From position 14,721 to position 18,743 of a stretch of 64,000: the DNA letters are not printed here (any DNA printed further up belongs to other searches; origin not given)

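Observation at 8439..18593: Orphan SctQ/FliN-type SpoA gene embedded in an operon with two giant TPR/transglutaminase-like proteins and an unknown lipoprotein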

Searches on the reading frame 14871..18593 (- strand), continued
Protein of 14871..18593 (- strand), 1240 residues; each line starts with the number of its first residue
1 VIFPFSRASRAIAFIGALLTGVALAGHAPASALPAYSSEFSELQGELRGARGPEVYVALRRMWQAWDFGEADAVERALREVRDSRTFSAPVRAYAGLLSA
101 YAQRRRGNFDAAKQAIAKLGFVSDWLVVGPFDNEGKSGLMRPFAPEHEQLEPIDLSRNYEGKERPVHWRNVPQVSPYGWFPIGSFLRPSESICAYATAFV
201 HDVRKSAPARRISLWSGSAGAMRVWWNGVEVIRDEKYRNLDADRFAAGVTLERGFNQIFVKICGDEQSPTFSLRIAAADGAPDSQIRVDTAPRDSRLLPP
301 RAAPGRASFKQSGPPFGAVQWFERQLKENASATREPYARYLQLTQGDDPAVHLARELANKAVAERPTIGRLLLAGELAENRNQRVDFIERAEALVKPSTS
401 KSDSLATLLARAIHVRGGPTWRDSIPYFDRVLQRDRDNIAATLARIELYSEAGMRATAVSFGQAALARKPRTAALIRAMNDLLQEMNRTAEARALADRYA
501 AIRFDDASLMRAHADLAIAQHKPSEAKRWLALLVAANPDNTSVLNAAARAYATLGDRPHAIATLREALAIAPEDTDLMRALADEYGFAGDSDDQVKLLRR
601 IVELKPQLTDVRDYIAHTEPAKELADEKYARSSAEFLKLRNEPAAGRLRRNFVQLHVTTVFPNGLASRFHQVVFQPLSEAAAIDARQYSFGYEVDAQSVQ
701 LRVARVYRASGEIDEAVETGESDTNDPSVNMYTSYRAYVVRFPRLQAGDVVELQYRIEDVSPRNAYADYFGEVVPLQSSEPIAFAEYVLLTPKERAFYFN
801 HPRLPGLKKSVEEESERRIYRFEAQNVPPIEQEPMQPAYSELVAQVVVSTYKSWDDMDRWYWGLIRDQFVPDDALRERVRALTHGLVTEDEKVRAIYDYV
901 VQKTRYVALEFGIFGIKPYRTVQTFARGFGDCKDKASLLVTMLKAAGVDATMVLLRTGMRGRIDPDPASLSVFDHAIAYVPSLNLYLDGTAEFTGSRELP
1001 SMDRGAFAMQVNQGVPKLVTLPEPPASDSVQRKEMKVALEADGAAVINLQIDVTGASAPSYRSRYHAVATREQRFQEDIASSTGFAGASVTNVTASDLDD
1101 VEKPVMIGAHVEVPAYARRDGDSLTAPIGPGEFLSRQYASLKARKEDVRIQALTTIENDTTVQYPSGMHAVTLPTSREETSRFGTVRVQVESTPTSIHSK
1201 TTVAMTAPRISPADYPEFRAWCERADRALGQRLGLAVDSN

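Call 56: find_homologous_proteins(query=window:14871-18593:-, max_evalue=1e-10)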
Query window:14871-18593:- (1240 aa): 458 proteins with E <= 1e-10 among 8000 candidates; the best 120 are listed.
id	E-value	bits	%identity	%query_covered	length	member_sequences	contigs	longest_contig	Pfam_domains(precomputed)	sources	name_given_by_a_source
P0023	0.0e+0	2767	100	100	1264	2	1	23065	PF14559.13,PF12969.13,PF13428.13,PF13181.13,PF01841.26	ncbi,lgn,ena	-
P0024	0.0e+0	1524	56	100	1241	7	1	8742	PF13431.13,PF13414.13,PF12970.13,PF13176.13,PF13428.13,PF14559.13,PF13371.13,PF12969.13,PF00515.35,PF13181.13,PF07719.24,PF01841.26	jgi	jgi:tetratricopeptide (TPR) repeat protein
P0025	0.0e+0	1510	57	96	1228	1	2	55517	PF13431.13,PF13414.13,PF13176.13,PF13428.13,PF14559.13,PF13371.13,PF12969.13,PF00515.35,PF12895.14,PF13181.13,PF07719.24,PF01841.26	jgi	jgi:tetratricopeptide (TPR) repeat protein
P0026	0.0e+0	1504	57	98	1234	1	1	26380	PF14559.13,PF13431.13,PF13414.13,PF12969.13,PF00515.35,PF12895.14,PF13176.13,PF13428.13,PF13181.13,PF07719.24,PF01841.26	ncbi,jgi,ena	jgi:tetratricopeptide (TPR) repeat protein/transglutaminase-like putative cysteine protease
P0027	0.0e+0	1502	57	97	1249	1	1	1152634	PF14559.13,PF12969.13,PF00515.35,PF12895.14,PF13424.13,PF13176.13,PF13432.13,PF13428.13,PF13181.13,PF01841.26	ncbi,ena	-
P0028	0.0e+0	1496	55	99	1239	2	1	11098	PF14559.13,PF12969.13,PF13176.13,PF13432.13,PF13428.13,PF13181.13,PF13174.13,PF01841.26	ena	-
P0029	0.0e+0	1496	55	99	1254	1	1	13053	PF14559.13,PF13431.13,PF12970.13,PF12969.13,PF00515.35,PF13176.13,PF13432.13,PF13428.13,PF13181.13,PF01841.26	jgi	jgi:tetratricopeptide (TPR) repeat protein/transglutaminase-like putative cysteine protease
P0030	0.0e+0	1495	56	97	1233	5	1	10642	PF14559.13,PF13414.13,PF12969.13,PF00515.35,PF13176.13,PF13428.13,PF13181.13,PF07719.24,PF01841.26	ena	-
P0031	0.0e+0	1492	55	99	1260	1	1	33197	PF14559.13,PF13431.13,PF12969.13,PF00515.35,PF13176.13,PF13428.13,PF13181.13,PF01841.26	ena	-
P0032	0.0e+0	1491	55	98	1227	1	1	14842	PF13431.13,PF13414.13,PF13176.13,PF13428.13,PF14559.13,PF13371.13,PF12969.13,PF00515.35,PF12895.14,PF13424.13,PF13432.13,PF13181.13,PF07719.24,PF01841.26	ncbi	ncbi:MAG: DUF3857 domain-containing protein [Polyangiaceae bacterium]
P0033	0.0e+0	1488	56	99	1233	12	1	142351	PF14559.13,PF13414.13,PF12969.13,PF00515.35,PF13176.13,PF13428.13,PF13181.13,PF01841.26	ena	-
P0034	0.0e+0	1487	55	99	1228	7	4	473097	PF14559.13,PF13431.13,PF13414.13,PF12969.13,PF00515.35,PF13176.13,PF13432.13,PF13428.13,PF13181.13,PF07719.24,PF01841.26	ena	-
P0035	0.0e+0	1484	55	99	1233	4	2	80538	PF14559.13,PF13414.13,PF12969.13,PF00515.35,PF13176.13,PF13432.13,PF13428.13,PF01841.26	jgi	jgi:tetratricopeptide (TPR) repeat protein/transglutaminase-like putative cysteine protease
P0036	0.0e+0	1482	57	96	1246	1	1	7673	PF14559.13,PF13431.13,PF12969.13,PF00515.35,PF13176.13,PF13432.13,PF13428.13,PF13181.13,PF01841.26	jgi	jgi:cellulose synthase operon protein C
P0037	0.0e+0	1480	56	96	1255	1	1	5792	PF14559.13,PF13431.13,PF13414.13,PF12969.13,PF00515.35,PF13176.13,PF13428.13,PF07719.24,PF01841.26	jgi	jgi:transglutaminase-like putative cysteine protease/tetratricopeptide (TPR) repeat protein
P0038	0.0e+0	1479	55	99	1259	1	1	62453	PF13431.13,PF13414.13,PF13176.13,PF13428.13,PF14559.13,PF12969.13,PF00515.35,PF12895.14,PF13432.13,PF13181.13,PF07719.24,PF01841.26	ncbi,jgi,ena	jgi:tetratricopeptide (TPR) repeat protein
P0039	0.0e+0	1475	55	99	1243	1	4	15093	PF14559.13,PF23914.2,PF13371.13,PF12969.13,PF13424.13,PF13176.13,PF13432.13,PF13428.13,PF13181.13,PF01841.26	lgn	-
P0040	0.0e+0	1474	56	97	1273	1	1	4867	PF13431.13,PF13414.13,PF13176.13,PF13428.13,PF14559.13,PF13371.13,PF12969.13,PF00515.35,PF12895.14,PF13432.13,PF13181.13,PF07719.24,PF01841.26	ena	-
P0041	0.0e+0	1468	55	97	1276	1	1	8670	PF13431.13,PF23914.2,PF13414.13,PF12970.13,PF13176.13,PF13428.13,PF14559.13,PF12969.13,PF00515.35,PF13424.13,PF13181.13,PF07719.24,PF01841.26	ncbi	-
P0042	0.0e+0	1462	56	97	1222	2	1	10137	PF14559.13,PF13431.13,PF12969.13,PF00515.35,PF13176.13,PF13432.13,PF13428.13,PF01841.26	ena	-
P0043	0.0e+0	1459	54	99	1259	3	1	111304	PF14559.13,PF12969.13,PF13176.13,PF13432.13,PF13428.13,PF13181.13,PF01841.26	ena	-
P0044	0.0e+0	1457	56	96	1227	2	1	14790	PF14559.13,PF13431.13,PF12969.13,PF00515.35,PF13424.13,PF13176.13,PF13432.13,PF13428.13,PF13181.13,PF07719.24,PF01841.26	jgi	jgi:tetratricopeptide (TPR) repeat protein/transglutaminase-like putative cysteine protease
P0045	0.0e+0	1455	55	99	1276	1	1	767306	PF14559.13,PF13371.13,PF12969.13,PF13176.13,PF13432.13,PF13428.13,PF01841.26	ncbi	-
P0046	0.0e+0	1450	56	95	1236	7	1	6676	PF14559.13,PF13431.13,PF12969.13,PF13432.13,PF13428.13,PF13181.13,PF01841.26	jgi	jgi:transglutaminase-like putative cysteine protease/lipopolysaccharide biosynthesis regulator YciM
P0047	0.0e+0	1450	54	99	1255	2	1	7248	PF14559.13,PF13431.13,PF13371.13,PF12970.13,PF12969.13,PF00515.35,PF13176.13,PF13432.13,PF13428.13,PF13181.13,PF01841.26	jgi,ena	-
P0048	0.0e+0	1448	54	99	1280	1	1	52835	PF14559.13,PF13431.13,PF12969.13,PF00515.35,PF13176.13,PF13432.13,PF13428.13,PF13181.13,PF01841.26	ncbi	-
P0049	0.0e+0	1447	54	100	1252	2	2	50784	PF14559.13,PF13431.13,PF13414.13,PF12969.13,PF12895.14,PF13432.13,PF13428.13,PF13181.13,PF07719.24,PF01841.26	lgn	-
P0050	0.0e+0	1445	55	96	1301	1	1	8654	PF13431.13,PF13414.13,PF12970.13,PF13176.13,PF13428.13,PF14559.13,PF12969.13,PF00515.35,PF12895.14,PF13432.13,PF13181.13,PF07719.24,PF01841.26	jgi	jgi:cellulose synthase operon protein C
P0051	0.0e+0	1444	55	96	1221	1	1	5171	PF14559.13,PF13431.13,PF13371.13,PF12970.13,PF12969.13,PF00515.35,PF13176.13,PF13428.13,PF13429.13,PF13181.13,PF01841.26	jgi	jgi:tetratricopeptide (TPR) repeat protein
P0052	0.0e+0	1443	55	98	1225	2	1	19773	PF14559.13,PF12969.13,PF00515.35,PF13176.13,PF13432.13,PF13428.13,PF13181.13,PF01841.26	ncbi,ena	-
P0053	0.0e+0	1442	54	97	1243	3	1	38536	PF14559.13,PF23914.2,PF12969.13,PF00515.35,PF13176.13,PF13432.13,PF13428.13,PF13181.13,PF01841.26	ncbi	-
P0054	0.0e+0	1440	54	96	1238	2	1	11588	PF13431.13,PF23914.2,PF12970.13,PF13176.13,PF13428.13,PF14559.13,PF13371.13,PF12969.13,PF00515.35,PF13432.13,PF13181.13,PF07719.24,PF01841.26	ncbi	-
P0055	0.0e+0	1436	54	96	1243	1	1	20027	PF14559.13,PF13431.13,PF13414.13,PF12969.13,PF00515.35,PF12895.14,PF13176.13,PF13428.13,PF13181.13,PF07719.24,PF01841.26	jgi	jgi:tetratricopeptide (TPR) repeat protein/transglutaminase-like putative cysteine protease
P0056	0.0e+0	1435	54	99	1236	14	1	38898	PF14559.13,PF13414.13,PF12970.13,PF12969.13,PF13176.13,PF13428.13,PF01841.26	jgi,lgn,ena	jgi:tetratricopeptide (TPR) repeat protein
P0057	0.0e+0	1435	54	96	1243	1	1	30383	PF14559.13,PF12969.13,PF13176.13,PF01841.26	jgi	jgi:transglutaminase-like putative cysteine protease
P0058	0.0e+0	1432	55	95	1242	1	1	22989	PF14559.13,PF23914.2,PF13414.13,PF12969.13,PF00515.35,PF13176.13,PF13428.13,PF07719.24,PF01841.26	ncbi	-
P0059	0.0e+0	1431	54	99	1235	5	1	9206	PF14559.13,PF13431.13,PF12970.13,PF12969.13,PF00515.35,PF13176.13,PF13428.13,PF01841.26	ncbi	ncbi:MAG: DUF3857 domain-containing protein [Polyangiaceae bacterium]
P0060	0.0e+0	1430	54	97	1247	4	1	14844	PF14559.13,PF13431.13,PF12970.13,PF12969.13,PF13428.13,PF07719.24,PF01841.26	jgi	-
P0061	0.0e+0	1429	53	99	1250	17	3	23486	PF13431.13,PF23914.2,PF13414.13,PF12970.13,PF13176.13,PF13428.13,PF14559.13,PF13371.13,PF12969.13,PF00515.35,PF13432.13,PF13181.13,PF07719.24,PF01841.26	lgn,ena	-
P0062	0.0e+0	1426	54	97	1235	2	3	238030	PF13431.13,PF13414.13,PF12970.13,PF13176.13,PF13428.13,PF14559.13,PF13371.13,PF12969.13,PF00515.35,PF13432.13,PF13181.13,PF07719.24,PF01841.26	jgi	jgi:tetratricopeptide (TPR) repeat protein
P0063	0.0e+0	1419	55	96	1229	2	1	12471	PF13431.13,PF12970.13,PF12969.13,PF00515.35,PF13176.13,PF13428.13,PF01841.26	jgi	-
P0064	0.0e+0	1419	52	99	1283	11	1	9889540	PF13431.13,PF23914.2,PF13414.13,PF13176.13,PF13428.13,PF14559.13,PF13371.13,PF12969.13,PF00515.35,PF12895.14,PF13432.13,PF13181.13,PF07719.24,PF01841.26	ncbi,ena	-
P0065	0.0e+0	1419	54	98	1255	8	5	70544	PF14559.13,PF13431.13,PF12969.13,PF00515.35,PF13428.13,PF01841.26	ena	-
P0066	0.0e+0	1418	55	97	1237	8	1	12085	PF14559.13,PF12969.13,PF01841.26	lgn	-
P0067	0.0e+0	1418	53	99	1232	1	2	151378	PF14559.13,PF13431.13,PF12969.13,PF00515.35,PF13176.13,PF13432.13,PF13428.13,PF07719.24,PF01841.26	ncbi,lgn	-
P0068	0.0e+0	1417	52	97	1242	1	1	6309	PF13431.13,PF23914.2,PF13414.13,PF12970.13,PF13176.13,PF13428.13,PF14559.13,PF13371.13,PF12969.13,PF00515.35,PF12895.14,PF13432.13,PF13181.13,PF07719.24,PF01841.26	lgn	-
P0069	0.0e+0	1415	54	97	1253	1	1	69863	PF14559.13,PF13431.13,PF23914.2,PF12970.13,PF12969.13,PF13432.13,PF13428.13,PF07719.24,PF01841.26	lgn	-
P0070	0.0e+0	1414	54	99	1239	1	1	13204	PF14559.13,PF12970.13,PF12969.13,PF13176.13,PF13432.13,PF13428.13,PF01841.26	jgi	jgi:tetratricopeptide (TPR) repeat protein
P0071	0.0e+0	1414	53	98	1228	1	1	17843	PF13431.13,PF23914.2,PF13414.13,PF13176.13,PF13428.13,PF14559.13,PF13371.13,PF12969.13,PF00515.35,PF12895.14,PF13432.13,PF13181.13,PF01841.26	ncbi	-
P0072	0.0e+0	1414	53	100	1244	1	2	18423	PF14559.13,PF13431.13,PF13414.13,PF12969.13,PF13176.13,PF13428.13,PF13181.13,PF07719.24,PF01841.26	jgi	jgi:tetratricopeptide (TPR) repeat protein/transglutaminase-like putative cysteine protease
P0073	0.0e+0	1413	55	96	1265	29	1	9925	PF14559.13,PF13414.13,PF12969.13,PF00515.35,PF13424.13,PF13176.13,PF13428.13,PF01841.26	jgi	jgi:tetratricopeptide (TPR) repeat protein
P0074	0.0e+0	1413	51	99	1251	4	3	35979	PF13431.13,PF23914.2,PF13414.13,PF13176.13,PF13428.13,PF14559.13,PF12969.13,PF00515.35,PF12895.14,PF13432.13,PF13181.13,PF07719.24,PF01841.26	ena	-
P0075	0.0e+0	1412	51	100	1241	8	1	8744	PF13431.13,PF23914.2,PF13414.13,PF12970.13,PF13176.13,PF13428.13,PF14559.13,PF13371.13,PF12969.13,PF00515.35,PF12895.14,PF13432.13,PF13181.13,PF07719.24,PF01841.26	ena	-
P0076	0.0e+0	1408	53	99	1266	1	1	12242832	PF14559.13,PF13431.13,PF13414.13,PF12970.13,PF12969.13,PF00515.35,PF13176.13,PF13428.13,PF07719.24,PF01841.26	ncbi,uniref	ncbi:DUF3857 domain-containing protein [Pendulispora albinea]|uniref:DUF3857 domain-containing prote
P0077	0.0e+0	1407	53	96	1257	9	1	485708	PF13431.13,PF23914.2,PF13414.13,PF12970.13,PF13176.13,PF13428.13,PF14559.13,PF12969.13,PF00515.35,PF13432.13,PF13181.13,PF07719.24,PF01841.26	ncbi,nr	ncbi:MAG: DUF3857 domain-containing protein [Myxococcales bacterium]|nr:DUF3857 domain-containing pr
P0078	0.0e+0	1406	54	96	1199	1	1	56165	PF14559.13,PF13431.13,PF12969.13,PF13176.13,PF13432.13,PF13428.13,PF01841.26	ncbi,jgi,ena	jgi:tetratricopeptide (TPR) repeat protein/transglutaminase-like putative cysteine protease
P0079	0.0e+0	1405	53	97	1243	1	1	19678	PF14559.13,PF13431.13,PF13414.13,PF12969.13,PF00515.35,PF13176.13,PF13428.13,PF13181.13,PF01841.26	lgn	-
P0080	0.0e+0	1405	52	100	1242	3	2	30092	PF14559.13,PF13431.13,PF13414.13,PF12969.13,PF00515.35,PF13176.13,PF13428.13,PF13181.13,PF01841.26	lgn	-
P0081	0.0e+0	1404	53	97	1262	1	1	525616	PF14559.13,PF12970.13,PF12969.13,PF00515.35,PF13176.13,PF13428.13,PF01841.26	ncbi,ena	-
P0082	0.0e+0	1403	55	96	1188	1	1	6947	PF14559.13,PF13431.13,PF13414.13,PF12969.13,PF00515.35,PF13176.13,PF13428.13,PF01841.26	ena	-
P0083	0.0e+0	1403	53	99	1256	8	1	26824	PF14559.13,PF13431.13,PF13414.13,PF12970.13,PF12969.13,PF13176.13,PF13428.13,PF13181.13,PF01841.26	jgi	-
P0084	0.0e+0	1401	53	98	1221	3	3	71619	PF13431.13,PF13414.13,PF12970.13,PF13428.13,PF14559.13,PF13371.13,PF12969.13,PF00515.35,PF12895.14,PF13432.13,PF13181.13,PF07719.24,PF01841.26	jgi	jgi:tetratricopeptide (TPR) repeat protein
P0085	0.0e+0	1400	53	96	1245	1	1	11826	PF14559.13,PF13431.13,PF13414.13,PF12969.13,PF00515.35,PF13176.13,PF13428.13,PF01841.26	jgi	jgi:cellulose synthase operon protein C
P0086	0.0e+0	1400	54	96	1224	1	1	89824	PF12970.13,PF12969.13,PF13424.13,PF13176.13,PF13428.13,PF01841.26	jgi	jgi:cellulose synthase operon protein C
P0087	0.0e+0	1400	54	97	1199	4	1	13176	PF14559.13,PF13431.13,PF12969.13,PF12895.14,PF13176.13,PF13432.13,PF13428.13,PF01841.26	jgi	jgi:tetratricopeptide (TPR) repeat protein/transglutaminase-like putative cysteine protease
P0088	0.0e+0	1398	52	99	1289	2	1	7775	PF14559.13,PF12970.13,PF12969.13,PF00515.35,PF01841.26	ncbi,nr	ncbi:MAG TPA: DUF3857 domain-containing protein [Polyangiaceae bacterium]|nr:DUF3857 domain-containi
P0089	0.0e+0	1398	54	97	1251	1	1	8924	PF14559.13,PF13371.13,PF12970.13,PF12969.13,PF00515.35,PF12895.14,PF13428.13,PF01841.26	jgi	jgi:tetratricopeptide (TPR) repeat protein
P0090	0.0e+0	1397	53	98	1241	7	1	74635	PF13431.13,PF23914.2,PF13414.13,PF12970.13,PF13176.13,PF13428.13,PF14559.13,PF12969.13,PF00515.35,PF13432.13,PF13181.13,PF07719.24,PF01841.26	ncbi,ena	-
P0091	0.0e+0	1395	53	96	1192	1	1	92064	PF13431.13,PF13414.13,PF13176.13,PF13428.13,PF14559.13,PF12969.13,PF00515.35,PF12895.14,PF13424.13,PF13432.13,PF13181.13,PF07719.24,PF01841.26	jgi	jgi:tetratricopeptide (TPR) repeat protein/transglutaminase-like putative cysteine protease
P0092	0.0e+0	1393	53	97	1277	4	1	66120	PF14559.13,PF13431.13,PF13414.13,PF12970.13,PF12969.13,PF00515.35,PF13176.13,PF13428.13,PF13181.13,PF01841.26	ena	-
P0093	0.0e+0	1393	54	98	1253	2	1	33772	PF14559.13,PF13371.13,PF12970.13,PF12969.13,PF00515.35,PF13176.13,PF13428.13,PF13181.13,PF07719.24,PF01841.26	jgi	jgi:tetratricopeptide (TPR) repeat protein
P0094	0.0e+0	1391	54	96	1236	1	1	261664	PF14559.13,PF13431.13,PF13414.13,PF12969.13,PF00515.35,PF13424.13,PF13176.13,PF13428.13,PF13181.13,PF01841.26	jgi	-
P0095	0.0e+0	1388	58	88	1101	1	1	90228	PF13431.13,PF13414.13,PF13176.13,PF13428.13,PF14559.13,PF13371.13,PF12969.13,PF00515.35,PF12895.14,PF13424.13,PF13432.13,PF13181.13,PF07719.24,PF01841.26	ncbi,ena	-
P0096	0.0e+0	1386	54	97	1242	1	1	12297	PF14559.13,PF13371.13,PF12969.13,PF00515.35,PF12895.14,PF13432.13,PF13428.13,PF13181.13,PF01841.26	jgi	jgi:tetratricopeptide (TPR) repeat protein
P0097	0.0e+0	1386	53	96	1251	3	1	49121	PF14559.13,PF13431.13,PF13371.13,PF12969.13,PF00515.35,PF13176.13,PF13181.13,PF07719.24,PF01841.26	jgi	jgi:tetratricopeptide (TPR) repeat protein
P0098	0.0e+0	1386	53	97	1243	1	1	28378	PF14559.13,PF12969.13,PF00515.35,PF13176.13,PF13428.13,PF01841.26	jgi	jgi:cellulose synthase operon protein C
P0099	0.0e+0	1386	53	97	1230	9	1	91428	PF14559.13,PF13431.13,PF13414.13,PF12969.13,PF00515.35,PF13176.13,PF13181.13,PF07719.24,PF01841.26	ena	-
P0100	0.0e+0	1385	53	99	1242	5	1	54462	PF14559.13,PF12970.13,PF12969.13,PF13176.13,PF01841.26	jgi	jgi:transglutaminase-like putative cysteine protease/Flp pilus assembly protein TadD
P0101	0.0e+0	1385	53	96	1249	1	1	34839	PF14559.13,PF13371.13,PF12969.13,PF13432.13,PF13428.13,PF01841.26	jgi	jgi:tetratricopeptide (TPR) repeat protein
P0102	0.0e+0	1384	53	99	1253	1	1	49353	PF14559.13,PF12970.13,PF12969.13,PF13176.13,PF13428.13,PF13181.13,PF01841.26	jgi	jgi:tetratricopeptide (TPR) repeat protein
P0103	0.0e+0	1383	53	97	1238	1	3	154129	PF14559.13,PF12970.13,PF12969.13,PF00515.35,PF13428.13,PF13181.13,PF01841.26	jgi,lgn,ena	-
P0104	0.0e+0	1383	52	98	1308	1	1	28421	PF13431.13,PF23914.2,PF12970.13,PF13176.13,PF13428.13,PF14559.13,PF13371.13,PF12969.13,PF00515.35,PF12895.14,PF13432.13,PF07719.24,PF01841.26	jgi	jgi:tetratricopeptide (TPR) repeat protein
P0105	0.0e+0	1382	52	97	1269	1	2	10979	PF14559.13,PF12969.13,PF01841.26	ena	-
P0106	0.0e+0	1382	53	96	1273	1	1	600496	PF14559.13,PF13431.13,PF12969.13,PF13176.13,PF13428.13,PF13429.13,PF13181.13,PF01841.26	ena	-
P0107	0.0e+0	1382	53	98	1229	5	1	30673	PF14559.13,PF13414.13,PF13371.13,PF12969.13,PF00515.35,PF13176.13,PF13428.13,PF07719.24,PF01841.26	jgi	jgi:tetratricopeptide (TPR) repeat protein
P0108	0.0e+0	1382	52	99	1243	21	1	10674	PF14559.13,PF13431.13,PF12969.13,PF13176.13,PF01841.26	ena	-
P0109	0.0e+0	1381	53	96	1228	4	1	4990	PF13431.13,PF13414.13,PF12970.13,PF13176.13,PF13428.13,PF14559.13,PF12969.13,PF13424.13,PF13432.13,PF13181.13,PF07719.24,PF01841.26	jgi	jgi:cellulose synthase operon protein C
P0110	0.0e+0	1380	53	96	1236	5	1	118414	PF14559.13,PF13431.13,PF12969.13,PF00515.35,PF13176.13,PF13428.13,PF13181.13,PF07719.24,PF01841.26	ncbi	ncbi:MAG: DUF3857 domain-containing protein [Polyangiaceae bacterium]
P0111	0.0e+0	1380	52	99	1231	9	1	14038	PF14559.13,PF13431.13,PF23914.2,PF13414.13,PF12969.13,PF13428.13,PF13429.13,PF13181.13,PF01841.26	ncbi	-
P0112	0.0e+0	1380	53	99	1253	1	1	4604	PF14559.13,PF13414.13,PF13371.13,PF12969.13,PF00515.35,PF13176.13,PF13432.13,PF13428.13,PF07719.24,PF01841.26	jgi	jgi:tetratricopeptide (TPR) repeat protein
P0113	0.0e+0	1379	52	99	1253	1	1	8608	PF14559.13,PF13431.13,PF12970.13,PF12969.13,PF13176.13,PF13428.13,PF07719.24,PF01841.26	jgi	jgi:tetratricopeptide (TPR) repeat protein/transglutaminase-like putative cysteine protease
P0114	0.0e+0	1378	54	96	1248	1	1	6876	PF13431.13,PF12970.13,PF12969.13,PF12895.14,PF01841.26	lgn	-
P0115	0.0e+0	1378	52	99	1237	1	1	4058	PF14559.13,PF12970.13,PF12969.13,PF13428.13,PF13181.13,PF01841.26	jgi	jgi:tetratricopeptide (TPR) repeat protein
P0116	0.0e+0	1376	54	96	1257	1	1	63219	PF13431.13,PF13414.13,PF12970.13,PF13176.13,PF13428.13,PF14559.13,PF13371.13,PF12969.13,PF00515.35,PF12895.14,PF07719.24,PF01841.26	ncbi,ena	-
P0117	0.0e+0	1376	53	97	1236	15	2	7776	PF14559.13,PF13431.13,PF13371.13,PF12969.13,PF00515.35,PF13176.13,PF13428.13,PF07719.24,PF01841.26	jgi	jgi:tetratricopeptide (TPR) repeat protein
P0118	0.0e+0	1376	53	97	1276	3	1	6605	PF14559.13,PF12970.13,PF12969.13,PF13428.13,PF01841.26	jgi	-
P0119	0.0e+0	1375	53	97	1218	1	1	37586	PF14559.13,PF12969.13,PF13428.13,PF13181.13,PF01841.26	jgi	-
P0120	0.0e+0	1374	53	96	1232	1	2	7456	PF14559.13,PF13431.13,PF13414.13,PF12969.13,PF00515.35,PF13424.13,PF13176.13,PF13428.13,PF13181.13,PF07719.24,PF01841.26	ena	-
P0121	0.0e+0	1374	53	96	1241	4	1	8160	PF14559.13,PF12969.13,PF13428.13,PF13181.13,PF01841.26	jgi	jgi:tetratricopeptide (TPR) repeat protein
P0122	0.0e+0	1373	53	96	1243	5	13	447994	PF14559.13,PF13431.13,PF12970.13,PF12969.13,PF12895.14,PF13432.13,PF13428.13,PF13181.13,PF01841.26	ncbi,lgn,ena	-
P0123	0.0e+0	1373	53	98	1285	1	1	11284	PF13176.13,PF13428.13,PF14559.13,PF13371.13,PF12969.13,PF00515.35,PF12895.14,PF13432.13,PF13429.13,PF13181.13,PF07719.24,PF01841.26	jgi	-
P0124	0.0e+0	1373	53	97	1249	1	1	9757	PF13414.13,PF12970.13,PF13176.13,PF13428.13,PF14559.13,PF24575.2,PF13371.13,PF12969.13,PF00515.35,PF12895.14,PF13432.13,PF13181.13,PF07719.24,PF01841.26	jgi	jgi:tetratricopeptide (TPR) repeat protein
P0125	0.0e+0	1372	53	97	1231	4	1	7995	PF14559.13,PF12970.13,PF12969.13,PF13176.13,PF01841.26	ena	-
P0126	0.0e+0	1372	53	97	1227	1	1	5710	PF14559.13,PF13431.13,PF12970.13,PF12969.13,PF13176.13,PF07719.24,PF01841.26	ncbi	-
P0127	0.0e+0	1371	53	96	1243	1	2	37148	PF14559.13,PF13371.13,PF12970.13,PF12969.13,PF13432.13,PF13428.13,PF01841.26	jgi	jgi:transglutaminase-like putative cysteine protease/tetratricopeptide (TPR) repeat protein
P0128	0.0e+0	1371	53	97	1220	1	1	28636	PF13431.13,PF13414.13,PF12970.13,PF13176.13,PF13428.13,PF14559.13,PF13371.13,PF12969.13,PF00515.35,PF12895.14,PF13432.13,PF13181.13,PF07719.24,PF01841.26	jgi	jgi:tetratricopeptide (TPR) repeat protein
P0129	0.0e+0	1371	53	96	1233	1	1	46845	PF14559.13,PF12970.13,PF12969.13,PF00515.35,PF13428.13,PF13181.13,PF01841.26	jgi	jgi:transglutaminase-like putative cysteine protease/Flp pilus assembly protein TadD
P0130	0.0e+0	1371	53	97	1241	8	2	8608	PF14559.13,PF12969.13,PF00515.35,PF13181.13,PF01841.26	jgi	-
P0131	0.0e+0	1370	53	99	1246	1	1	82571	PF14559.13,PF12969.13,PF13428.13,PF01841.26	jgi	jgi:tetratricopeptide (TPR) repeat protein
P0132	0.0e+0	1370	54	96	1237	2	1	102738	PF14559.13,PF12969.13,PF01841.26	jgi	jgi:transglutaminase-like putative cysteine protease/predicted Zn-dependent protease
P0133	0.0e+0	1370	53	96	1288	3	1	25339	PF14559.13,PF13431.13,PF23914.2,PF12970.13,PF12969.13,PF00515.35,PF13176.13,PF13428.13,PF01841.26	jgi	jgi:cellulose synthase operon protein C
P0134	0.0e+0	1369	53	96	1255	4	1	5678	PF14559.13,PF12969.13,PF00515.35,PF13432.13,PF13428.13,PF07719.24,PF01841.26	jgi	jgi:tetratricopeptide (TPR) repeat protein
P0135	0.0e+0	1367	52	98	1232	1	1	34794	PF14559.13,PF13371.13,PF12970.13,PF12969.13,PF13176.13,PF13428.13,PF13181.13,PF07719.24,PF01841.26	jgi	jgi:tetratricopeptide (TPR) repeat protein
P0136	0.0e+0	1367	53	96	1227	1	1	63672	PF14559.13,PF12970.13,PF12969.13,PF00515.35,PF13176.13,PF01841.26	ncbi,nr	ncbi:MAG: Cell division protein FtsK [Labilithrix sp.]|nr:Cell division protein FtsK [Labilithrix sp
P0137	0.0e+0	1366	52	97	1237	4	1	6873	PF14559.13,PF13431.13,PF13371.13,PF12970.13,PF12969.13,PF13432.13,PF13428.13,PF13181.13,PF07719.24,PF01841.26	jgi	jgi:cellulose synthase operon protein C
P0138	0.0e+0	1365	53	96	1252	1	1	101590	PF14559.13,PF13431.13,PF12970.13,PF12969.13,PF13428.13,PF01841.26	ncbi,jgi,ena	jgi:tetratricopeptide (TPR) repeat protein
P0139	0.0e+0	1364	53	97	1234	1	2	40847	PF14559.13,PF12970.13,PF12969.13,PF13428.13,PF01841.26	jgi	jgi:tetratricopeptide (TPR) repeat protein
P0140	0.0e+0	1364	52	97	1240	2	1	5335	PF14559.13,PF13431.13,PF12969.13,PF00515.35,PF13176.13,PF13428.13,PF07719.24,PF01841.26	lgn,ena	-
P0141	0.0e+0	1363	53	97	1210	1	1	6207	PF13414.13,PF12970.13,PF13176.13,PF13428.13,PF14559.13,PF13371.13,PF12969.13,PF00515.35,PF12895.14,PF13429.13,PF07719.24,PF01841.26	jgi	jgi:tetratricopeptide (TPR) repeat protein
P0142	0.0e+0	1363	52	96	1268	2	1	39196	PF14559.13,PF13431.13,PF12969.13,PF13428.13,PF01841.26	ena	-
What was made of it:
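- Checked: GiantA is 18593..14871 (1240 aa from a GTG; a database entry uses the ATG at 18665, giving 1264 aa, call 56).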
